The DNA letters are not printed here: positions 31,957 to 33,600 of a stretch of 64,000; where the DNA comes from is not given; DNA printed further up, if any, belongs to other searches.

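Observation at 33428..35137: Single-polypeptide fusion of a TmpA/BBOX-like 2OG dioxygenase and a PhnZ/TmpB-like HD diiron oxygenase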

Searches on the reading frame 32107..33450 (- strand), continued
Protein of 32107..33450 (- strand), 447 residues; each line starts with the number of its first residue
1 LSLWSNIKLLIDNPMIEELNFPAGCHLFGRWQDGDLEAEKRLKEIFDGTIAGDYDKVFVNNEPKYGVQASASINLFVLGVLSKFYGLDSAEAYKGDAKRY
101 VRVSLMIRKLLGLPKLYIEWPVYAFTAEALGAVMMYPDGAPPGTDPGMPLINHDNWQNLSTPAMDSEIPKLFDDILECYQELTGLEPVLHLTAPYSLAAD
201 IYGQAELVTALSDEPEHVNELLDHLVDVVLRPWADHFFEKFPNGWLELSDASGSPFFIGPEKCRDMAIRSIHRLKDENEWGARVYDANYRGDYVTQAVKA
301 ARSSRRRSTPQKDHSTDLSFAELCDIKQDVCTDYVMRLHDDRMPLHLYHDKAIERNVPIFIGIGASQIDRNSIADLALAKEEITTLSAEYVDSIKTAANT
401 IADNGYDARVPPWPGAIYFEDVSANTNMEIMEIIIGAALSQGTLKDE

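Call 80: find_encoding_contigs(protein=P0449, flank=6000, max_places=1)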
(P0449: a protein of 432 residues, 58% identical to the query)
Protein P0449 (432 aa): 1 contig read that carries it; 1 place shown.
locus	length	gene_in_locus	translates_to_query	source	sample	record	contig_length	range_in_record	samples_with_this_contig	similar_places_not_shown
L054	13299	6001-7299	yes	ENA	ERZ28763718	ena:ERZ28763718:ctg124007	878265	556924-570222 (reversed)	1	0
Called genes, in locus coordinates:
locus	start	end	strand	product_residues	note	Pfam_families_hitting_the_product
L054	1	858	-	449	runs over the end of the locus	PF13701:DDE_Tnp_1_4, PF01609:DDE_Tnp_1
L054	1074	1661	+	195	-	-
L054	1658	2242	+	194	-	-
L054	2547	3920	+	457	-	PF13701:DDE_Tnp_1_4, PF01609:DDE_Tnp_1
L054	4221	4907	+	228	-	PF04115:Ureidogly_lyase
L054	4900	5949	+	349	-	PF00389:2-Hacid_dh, PF02826:2-Hacid_dh_C, PF03446:NAD_binding_2 (weak)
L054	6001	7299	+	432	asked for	-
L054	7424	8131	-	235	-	PF01695:IstB_IS21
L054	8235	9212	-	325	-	PF13737:DDE_Tnp_1_5, PF01609:DDE_Tnp_1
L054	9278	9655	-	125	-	PF01336:tRNA_anti-codon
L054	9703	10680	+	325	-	PF13737:DDE_Tnp_1_5, PF01609:DDE_Tnp_1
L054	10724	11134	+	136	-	PF00308:Bac_DnaA, PF01695:IstB_IS21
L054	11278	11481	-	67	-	-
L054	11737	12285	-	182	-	PF13358:DDE_3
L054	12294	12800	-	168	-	PF13384:HTH_23, PF13518:HTH_28, PF13551:HTH_29, PF13565:HTH_32, PF13592:HTH_33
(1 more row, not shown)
